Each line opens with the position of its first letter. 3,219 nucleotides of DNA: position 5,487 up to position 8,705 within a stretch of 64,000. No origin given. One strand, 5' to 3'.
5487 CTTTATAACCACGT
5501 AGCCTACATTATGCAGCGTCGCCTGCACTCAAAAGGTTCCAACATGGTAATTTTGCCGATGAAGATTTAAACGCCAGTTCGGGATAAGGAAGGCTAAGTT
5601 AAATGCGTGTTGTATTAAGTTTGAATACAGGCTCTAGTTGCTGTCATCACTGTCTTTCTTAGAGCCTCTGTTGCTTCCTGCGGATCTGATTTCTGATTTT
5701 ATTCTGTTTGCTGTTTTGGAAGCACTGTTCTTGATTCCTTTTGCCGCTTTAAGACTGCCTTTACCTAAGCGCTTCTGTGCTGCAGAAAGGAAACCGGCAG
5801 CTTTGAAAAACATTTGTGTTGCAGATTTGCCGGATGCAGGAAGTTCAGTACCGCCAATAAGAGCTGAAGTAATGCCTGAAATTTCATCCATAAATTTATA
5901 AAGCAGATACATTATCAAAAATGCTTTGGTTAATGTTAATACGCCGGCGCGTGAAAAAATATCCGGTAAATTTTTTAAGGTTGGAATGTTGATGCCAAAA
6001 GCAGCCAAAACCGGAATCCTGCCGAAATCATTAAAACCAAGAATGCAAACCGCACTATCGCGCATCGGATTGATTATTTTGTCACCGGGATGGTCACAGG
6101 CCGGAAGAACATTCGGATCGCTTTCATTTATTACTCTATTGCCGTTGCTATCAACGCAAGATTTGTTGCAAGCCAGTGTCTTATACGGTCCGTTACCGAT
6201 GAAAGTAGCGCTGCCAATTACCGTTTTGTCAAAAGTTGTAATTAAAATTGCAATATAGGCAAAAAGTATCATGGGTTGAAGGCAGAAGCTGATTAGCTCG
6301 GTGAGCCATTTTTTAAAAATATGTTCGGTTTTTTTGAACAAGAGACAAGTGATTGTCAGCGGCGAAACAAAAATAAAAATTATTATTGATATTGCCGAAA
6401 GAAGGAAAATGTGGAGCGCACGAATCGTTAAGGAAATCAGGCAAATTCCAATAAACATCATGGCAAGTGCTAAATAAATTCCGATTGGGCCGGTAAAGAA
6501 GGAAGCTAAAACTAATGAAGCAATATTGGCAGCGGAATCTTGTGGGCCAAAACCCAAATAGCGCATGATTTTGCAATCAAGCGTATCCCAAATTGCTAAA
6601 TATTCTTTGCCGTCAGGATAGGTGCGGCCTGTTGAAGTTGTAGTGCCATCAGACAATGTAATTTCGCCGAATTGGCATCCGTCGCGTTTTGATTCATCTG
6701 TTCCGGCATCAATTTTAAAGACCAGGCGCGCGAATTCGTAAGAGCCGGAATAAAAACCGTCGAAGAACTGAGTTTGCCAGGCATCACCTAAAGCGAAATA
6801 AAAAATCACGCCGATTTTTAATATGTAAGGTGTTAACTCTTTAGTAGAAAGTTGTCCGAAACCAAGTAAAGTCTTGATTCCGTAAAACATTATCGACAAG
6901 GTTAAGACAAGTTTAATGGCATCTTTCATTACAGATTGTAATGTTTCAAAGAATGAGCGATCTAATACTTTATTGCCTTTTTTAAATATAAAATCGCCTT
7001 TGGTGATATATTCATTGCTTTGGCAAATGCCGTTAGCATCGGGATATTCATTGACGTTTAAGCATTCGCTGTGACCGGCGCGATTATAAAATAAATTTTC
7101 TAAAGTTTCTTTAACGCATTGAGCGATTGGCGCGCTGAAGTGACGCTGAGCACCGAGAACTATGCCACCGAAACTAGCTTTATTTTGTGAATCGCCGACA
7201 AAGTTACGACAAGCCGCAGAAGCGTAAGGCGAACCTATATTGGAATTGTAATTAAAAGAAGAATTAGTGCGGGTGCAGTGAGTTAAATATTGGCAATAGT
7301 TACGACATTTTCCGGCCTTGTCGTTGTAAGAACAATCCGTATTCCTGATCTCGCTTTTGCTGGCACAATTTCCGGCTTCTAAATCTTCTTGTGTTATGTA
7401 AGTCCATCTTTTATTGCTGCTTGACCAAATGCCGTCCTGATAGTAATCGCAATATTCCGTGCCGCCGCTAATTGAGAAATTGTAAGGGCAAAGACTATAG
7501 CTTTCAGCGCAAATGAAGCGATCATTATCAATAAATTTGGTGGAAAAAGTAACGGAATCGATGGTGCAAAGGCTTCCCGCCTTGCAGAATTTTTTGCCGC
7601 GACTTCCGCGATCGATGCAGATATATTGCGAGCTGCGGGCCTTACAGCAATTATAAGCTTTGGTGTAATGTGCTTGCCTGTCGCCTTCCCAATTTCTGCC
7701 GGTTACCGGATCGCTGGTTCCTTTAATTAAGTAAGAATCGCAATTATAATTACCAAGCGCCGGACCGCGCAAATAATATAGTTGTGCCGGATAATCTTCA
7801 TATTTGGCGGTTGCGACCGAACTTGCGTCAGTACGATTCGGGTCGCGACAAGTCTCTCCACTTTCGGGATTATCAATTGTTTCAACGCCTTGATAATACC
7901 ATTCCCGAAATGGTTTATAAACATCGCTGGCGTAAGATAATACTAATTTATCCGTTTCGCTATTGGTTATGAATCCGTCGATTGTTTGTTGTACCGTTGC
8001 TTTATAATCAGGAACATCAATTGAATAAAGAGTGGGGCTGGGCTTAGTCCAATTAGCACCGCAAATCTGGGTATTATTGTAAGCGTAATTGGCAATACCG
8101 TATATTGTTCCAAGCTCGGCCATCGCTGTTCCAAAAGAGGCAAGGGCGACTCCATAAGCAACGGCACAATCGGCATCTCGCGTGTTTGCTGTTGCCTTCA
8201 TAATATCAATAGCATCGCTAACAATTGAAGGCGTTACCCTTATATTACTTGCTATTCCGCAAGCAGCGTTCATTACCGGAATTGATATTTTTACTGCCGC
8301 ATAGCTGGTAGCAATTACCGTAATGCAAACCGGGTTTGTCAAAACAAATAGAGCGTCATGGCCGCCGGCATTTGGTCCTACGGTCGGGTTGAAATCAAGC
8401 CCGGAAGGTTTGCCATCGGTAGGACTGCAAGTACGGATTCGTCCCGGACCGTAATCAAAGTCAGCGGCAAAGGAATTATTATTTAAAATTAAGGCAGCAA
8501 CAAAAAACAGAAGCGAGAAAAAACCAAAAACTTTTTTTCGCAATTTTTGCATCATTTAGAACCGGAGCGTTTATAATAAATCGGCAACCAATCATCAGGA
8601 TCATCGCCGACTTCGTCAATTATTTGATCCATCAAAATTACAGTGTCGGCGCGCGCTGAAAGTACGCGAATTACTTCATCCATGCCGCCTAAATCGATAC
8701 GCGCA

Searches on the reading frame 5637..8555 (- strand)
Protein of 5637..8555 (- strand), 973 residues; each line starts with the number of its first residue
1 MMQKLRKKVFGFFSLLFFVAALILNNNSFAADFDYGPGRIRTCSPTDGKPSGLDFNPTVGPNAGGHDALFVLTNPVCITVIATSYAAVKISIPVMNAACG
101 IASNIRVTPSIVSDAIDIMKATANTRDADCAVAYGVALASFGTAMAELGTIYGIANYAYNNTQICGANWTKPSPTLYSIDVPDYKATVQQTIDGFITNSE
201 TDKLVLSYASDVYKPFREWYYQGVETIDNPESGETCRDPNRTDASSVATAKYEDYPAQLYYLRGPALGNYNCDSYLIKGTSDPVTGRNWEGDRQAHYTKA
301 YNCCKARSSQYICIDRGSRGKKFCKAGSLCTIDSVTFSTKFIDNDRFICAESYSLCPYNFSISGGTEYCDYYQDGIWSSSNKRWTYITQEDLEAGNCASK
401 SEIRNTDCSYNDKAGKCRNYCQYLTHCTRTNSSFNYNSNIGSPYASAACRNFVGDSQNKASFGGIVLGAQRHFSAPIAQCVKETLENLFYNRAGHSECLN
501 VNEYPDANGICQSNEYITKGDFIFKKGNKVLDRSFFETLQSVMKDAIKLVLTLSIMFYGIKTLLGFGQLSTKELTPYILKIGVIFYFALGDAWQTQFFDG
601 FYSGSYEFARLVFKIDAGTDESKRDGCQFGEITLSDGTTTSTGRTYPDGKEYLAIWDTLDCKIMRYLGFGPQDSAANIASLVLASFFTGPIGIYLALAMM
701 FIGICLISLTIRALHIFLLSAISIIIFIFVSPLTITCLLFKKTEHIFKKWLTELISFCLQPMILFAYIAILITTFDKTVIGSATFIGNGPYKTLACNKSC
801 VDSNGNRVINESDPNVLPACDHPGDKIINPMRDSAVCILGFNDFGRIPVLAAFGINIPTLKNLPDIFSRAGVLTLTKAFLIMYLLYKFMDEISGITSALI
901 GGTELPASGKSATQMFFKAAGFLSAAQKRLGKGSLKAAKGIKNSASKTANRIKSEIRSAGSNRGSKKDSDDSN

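Call 4: search_protein_families(library=pfam, proteins=[window:5637-8555:-], max_evalue=0.01)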
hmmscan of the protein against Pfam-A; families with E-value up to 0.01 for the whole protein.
window:5637-8555:- (973 aa): 1 family
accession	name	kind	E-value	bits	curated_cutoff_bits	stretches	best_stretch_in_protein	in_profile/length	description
PF04610.19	TrbL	-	8.4e-14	52.3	25.9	1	551-779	1-184/215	TrbL/VirB6 plasmid conjugal transfer protein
